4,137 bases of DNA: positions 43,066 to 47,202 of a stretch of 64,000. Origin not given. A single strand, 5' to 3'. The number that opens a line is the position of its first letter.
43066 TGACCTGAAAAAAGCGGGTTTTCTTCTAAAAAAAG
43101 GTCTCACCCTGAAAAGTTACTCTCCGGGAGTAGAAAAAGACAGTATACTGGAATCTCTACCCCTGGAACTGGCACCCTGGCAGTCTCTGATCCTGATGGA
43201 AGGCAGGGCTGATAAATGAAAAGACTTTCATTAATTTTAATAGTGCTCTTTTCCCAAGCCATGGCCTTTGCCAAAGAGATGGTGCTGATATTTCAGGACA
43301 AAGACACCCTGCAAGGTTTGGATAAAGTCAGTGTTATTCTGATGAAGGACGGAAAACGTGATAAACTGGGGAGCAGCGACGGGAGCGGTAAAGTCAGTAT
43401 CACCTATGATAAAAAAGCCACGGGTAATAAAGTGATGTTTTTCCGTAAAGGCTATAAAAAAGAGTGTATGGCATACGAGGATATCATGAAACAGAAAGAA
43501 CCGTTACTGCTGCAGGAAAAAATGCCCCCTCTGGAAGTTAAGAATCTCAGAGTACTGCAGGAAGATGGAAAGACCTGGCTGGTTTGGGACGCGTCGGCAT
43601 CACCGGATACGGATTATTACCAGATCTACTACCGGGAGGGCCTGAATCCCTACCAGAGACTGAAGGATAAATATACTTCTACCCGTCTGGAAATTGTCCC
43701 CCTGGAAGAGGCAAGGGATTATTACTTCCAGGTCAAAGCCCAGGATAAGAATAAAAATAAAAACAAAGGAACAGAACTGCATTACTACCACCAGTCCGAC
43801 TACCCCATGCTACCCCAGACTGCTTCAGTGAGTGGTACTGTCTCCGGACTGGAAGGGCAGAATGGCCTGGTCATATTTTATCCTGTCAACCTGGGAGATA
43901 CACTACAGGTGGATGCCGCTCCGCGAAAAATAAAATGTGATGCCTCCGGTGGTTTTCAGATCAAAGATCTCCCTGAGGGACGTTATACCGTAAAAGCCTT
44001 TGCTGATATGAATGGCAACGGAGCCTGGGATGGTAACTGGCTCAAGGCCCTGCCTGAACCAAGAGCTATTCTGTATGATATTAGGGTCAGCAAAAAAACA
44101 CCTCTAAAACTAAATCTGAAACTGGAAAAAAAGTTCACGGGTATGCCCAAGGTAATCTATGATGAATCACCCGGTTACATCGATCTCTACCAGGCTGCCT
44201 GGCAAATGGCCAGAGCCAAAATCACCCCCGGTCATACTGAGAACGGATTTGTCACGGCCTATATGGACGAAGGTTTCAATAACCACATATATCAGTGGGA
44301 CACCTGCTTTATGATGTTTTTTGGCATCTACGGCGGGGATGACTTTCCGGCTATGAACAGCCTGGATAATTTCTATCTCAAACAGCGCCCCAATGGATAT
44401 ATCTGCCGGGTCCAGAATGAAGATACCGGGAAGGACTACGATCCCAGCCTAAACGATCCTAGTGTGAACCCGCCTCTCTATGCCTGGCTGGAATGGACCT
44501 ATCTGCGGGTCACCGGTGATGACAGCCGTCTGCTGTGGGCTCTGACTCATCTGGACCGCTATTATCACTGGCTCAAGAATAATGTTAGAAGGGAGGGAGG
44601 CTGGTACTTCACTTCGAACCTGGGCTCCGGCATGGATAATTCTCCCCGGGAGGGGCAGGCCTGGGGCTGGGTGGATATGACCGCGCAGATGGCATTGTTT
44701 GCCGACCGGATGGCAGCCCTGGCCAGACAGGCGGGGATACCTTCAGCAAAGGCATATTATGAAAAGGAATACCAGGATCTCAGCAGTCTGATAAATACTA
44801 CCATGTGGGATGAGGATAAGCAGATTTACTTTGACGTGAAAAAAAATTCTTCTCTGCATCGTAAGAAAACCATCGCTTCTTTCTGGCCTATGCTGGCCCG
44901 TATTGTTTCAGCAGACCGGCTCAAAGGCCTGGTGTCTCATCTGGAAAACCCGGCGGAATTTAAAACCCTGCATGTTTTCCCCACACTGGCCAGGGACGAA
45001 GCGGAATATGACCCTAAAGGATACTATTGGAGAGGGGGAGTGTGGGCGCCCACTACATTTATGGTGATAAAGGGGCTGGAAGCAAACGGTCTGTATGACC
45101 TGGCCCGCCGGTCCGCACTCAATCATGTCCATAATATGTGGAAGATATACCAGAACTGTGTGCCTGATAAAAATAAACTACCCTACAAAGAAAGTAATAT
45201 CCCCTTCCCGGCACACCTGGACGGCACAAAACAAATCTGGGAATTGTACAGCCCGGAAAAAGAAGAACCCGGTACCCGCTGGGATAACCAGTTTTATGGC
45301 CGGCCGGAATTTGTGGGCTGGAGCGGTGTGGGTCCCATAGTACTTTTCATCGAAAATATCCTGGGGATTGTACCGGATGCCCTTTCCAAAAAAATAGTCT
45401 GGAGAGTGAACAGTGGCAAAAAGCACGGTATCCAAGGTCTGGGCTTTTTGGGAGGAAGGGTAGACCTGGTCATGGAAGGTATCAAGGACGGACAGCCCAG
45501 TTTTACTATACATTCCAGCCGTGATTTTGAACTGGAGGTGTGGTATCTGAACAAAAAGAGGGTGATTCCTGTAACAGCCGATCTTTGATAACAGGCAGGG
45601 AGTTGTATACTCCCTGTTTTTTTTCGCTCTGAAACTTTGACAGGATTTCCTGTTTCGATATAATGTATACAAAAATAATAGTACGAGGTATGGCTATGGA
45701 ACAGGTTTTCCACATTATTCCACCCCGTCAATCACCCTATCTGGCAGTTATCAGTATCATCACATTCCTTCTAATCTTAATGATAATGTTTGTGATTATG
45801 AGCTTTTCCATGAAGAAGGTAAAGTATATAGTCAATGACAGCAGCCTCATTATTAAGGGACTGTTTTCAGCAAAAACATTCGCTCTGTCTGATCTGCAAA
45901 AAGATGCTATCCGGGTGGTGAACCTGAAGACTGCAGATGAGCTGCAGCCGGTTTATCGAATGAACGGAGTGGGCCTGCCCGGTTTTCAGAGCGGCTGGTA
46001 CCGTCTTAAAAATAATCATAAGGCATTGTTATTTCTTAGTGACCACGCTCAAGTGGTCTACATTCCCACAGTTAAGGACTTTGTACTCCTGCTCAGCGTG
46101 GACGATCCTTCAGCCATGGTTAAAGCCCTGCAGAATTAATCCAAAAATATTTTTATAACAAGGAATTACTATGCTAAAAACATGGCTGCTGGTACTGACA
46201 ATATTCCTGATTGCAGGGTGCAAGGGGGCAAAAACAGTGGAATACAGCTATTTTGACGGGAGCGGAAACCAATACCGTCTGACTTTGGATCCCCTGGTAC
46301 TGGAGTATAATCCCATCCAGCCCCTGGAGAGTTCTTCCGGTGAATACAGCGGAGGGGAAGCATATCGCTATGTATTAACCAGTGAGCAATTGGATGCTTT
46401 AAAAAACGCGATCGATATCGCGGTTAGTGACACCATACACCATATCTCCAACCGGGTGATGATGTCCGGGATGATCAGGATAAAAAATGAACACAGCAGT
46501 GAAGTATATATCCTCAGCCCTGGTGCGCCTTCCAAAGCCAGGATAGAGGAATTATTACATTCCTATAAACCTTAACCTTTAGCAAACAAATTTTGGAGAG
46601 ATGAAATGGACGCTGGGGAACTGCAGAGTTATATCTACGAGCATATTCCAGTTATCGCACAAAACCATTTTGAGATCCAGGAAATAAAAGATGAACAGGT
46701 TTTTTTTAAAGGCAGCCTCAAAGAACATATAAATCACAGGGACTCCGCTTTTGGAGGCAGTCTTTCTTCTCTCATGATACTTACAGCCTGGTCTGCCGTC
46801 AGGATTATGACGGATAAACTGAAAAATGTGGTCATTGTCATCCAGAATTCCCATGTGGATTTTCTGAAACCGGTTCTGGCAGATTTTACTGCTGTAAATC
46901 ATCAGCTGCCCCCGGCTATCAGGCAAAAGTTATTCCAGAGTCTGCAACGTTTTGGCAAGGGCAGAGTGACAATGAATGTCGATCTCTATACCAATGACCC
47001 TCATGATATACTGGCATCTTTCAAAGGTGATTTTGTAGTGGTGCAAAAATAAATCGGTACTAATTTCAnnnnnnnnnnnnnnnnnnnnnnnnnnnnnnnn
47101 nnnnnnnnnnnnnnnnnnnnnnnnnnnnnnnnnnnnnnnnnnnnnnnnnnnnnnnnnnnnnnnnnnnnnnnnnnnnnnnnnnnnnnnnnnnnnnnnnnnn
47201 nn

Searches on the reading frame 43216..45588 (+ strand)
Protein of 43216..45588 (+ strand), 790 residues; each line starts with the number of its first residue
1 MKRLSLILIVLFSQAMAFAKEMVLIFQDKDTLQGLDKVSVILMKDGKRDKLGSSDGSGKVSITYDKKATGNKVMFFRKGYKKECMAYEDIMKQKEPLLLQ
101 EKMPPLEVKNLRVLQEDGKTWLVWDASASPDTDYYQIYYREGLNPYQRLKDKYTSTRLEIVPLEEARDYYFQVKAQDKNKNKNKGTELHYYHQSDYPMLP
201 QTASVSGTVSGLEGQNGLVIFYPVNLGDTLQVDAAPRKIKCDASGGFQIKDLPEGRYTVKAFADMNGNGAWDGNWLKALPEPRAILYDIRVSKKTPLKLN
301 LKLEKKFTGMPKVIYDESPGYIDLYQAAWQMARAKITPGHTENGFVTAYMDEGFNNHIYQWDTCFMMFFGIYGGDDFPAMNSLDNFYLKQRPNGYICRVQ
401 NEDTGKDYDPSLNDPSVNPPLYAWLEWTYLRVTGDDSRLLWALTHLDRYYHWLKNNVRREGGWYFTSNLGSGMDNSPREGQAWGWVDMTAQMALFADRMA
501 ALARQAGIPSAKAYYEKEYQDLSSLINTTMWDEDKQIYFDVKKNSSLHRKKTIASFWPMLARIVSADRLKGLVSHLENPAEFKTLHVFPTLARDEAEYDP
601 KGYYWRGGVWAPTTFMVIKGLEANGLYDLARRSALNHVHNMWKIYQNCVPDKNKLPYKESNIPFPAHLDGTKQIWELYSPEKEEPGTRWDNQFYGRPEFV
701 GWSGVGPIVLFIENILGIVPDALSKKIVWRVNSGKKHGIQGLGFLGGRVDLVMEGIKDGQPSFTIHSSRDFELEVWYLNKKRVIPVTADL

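Call 26: list_cluster_members(proteins=[P0001, window:43216-45588:+, window:23017-24456:+, window:24548-25804:+, window:61339-62490:+, window:2900-5353:-, window:1427-2890:-, window:50285-53068:-, window:37641-38591:-, window:10800-12794:+])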
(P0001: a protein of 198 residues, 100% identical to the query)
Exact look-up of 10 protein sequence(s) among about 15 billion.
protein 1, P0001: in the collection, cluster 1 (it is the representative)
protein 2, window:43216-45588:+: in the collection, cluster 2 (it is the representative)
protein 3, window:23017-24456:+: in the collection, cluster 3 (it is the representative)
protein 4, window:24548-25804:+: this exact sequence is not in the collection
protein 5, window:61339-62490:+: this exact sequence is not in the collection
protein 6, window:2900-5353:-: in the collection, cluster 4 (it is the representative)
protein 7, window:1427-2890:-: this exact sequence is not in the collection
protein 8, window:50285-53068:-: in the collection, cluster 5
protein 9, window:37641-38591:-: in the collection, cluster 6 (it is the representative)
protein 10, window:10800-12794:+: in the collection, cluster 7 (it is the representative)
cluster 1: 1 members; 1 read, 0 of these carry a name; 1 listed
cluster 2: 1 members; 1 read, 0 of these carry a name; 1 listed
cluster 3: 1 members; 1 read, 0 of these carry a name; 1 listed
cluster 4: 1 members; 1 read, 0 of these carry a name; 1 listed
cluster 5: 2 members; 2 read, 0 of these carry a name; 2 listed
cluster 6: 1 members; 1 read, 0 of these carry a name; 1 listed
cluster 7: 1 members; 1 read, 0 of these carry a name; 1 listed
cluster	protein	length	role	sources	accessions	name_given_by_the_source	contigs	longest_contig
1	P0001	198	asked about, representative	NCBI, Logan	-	-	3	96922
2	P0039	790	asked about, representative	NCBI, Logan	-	-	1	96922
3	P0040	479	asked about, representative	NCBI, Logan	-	-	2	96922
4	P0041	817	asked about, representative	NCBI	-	-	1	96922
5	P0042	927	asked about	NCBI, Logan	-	-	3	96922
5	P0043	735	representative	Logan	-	-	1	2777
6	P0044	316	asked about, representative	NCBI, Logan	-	-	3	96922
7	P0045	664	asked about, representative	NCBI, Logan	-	-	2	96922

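Call 29: search_protein_families(library=pfam, proteins=[window:43216-45588:+], max_evalue=0.00001)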
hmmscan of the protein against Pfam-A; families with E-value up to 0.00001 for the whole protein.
window:43216-45588:+ (790 aa): 3 families
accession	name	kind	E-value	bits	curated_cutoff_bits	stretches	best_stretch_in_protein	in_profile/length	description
PF22422.2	MGH1-like_GH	-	2e-33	116.9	27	1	357-634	3-321/356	Mannosylglycerate hydrolase MGH1-like glycoside hydrolase domain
PF01204.24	Trehalase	-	2.6e-14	53.4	21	1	486-647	307-468/512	Trehalase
PF03200.22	Glyco_hydro_63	-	6.1e-12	45.5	22.4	1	439-546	213-317/492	Glycosyl hydrolase family 63 C-terminal domain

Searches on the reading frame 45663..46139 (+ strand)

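Call 29: search_protein_families(library=pfam, proteins=[window:45663-46139:+], max_evalue=0.00001)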
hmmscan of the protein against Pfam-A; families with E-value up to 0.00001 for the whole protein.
window:45663-46139:+ (158 aa): 1 family
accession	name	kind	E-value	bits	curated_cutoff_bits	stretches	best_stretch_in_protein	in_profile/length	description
PF10882.14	bPH_5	-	1.5e-08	35.1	22.5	1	53-157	1-97/100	Bacterial PH domain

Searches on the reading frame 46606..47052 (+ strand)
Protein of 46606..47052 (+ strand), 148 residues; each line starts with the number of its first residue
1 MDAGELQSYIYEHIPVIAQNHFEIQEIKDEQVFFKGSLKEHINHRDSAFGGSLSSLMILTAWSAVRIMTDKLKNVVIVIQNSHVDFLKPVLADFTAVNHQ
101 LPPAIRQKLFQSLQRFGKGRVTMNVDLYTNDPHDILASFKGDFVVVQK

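Call 29: search_protein_families(library=pfam, proteins=[window:46606-47052:+], max_evalue=0.00001)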
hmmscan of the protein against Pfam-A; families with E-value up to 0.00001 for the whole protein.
window:46606-47052:+ (148 aa): 1 family
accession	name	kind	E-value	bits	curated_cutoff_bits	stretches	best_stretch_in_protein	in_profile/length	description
PF09500.16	YiiD_C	-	2.1e-27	96.3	27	1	5-146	3-143/144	Putative thioesterase (yiiD_Cterm)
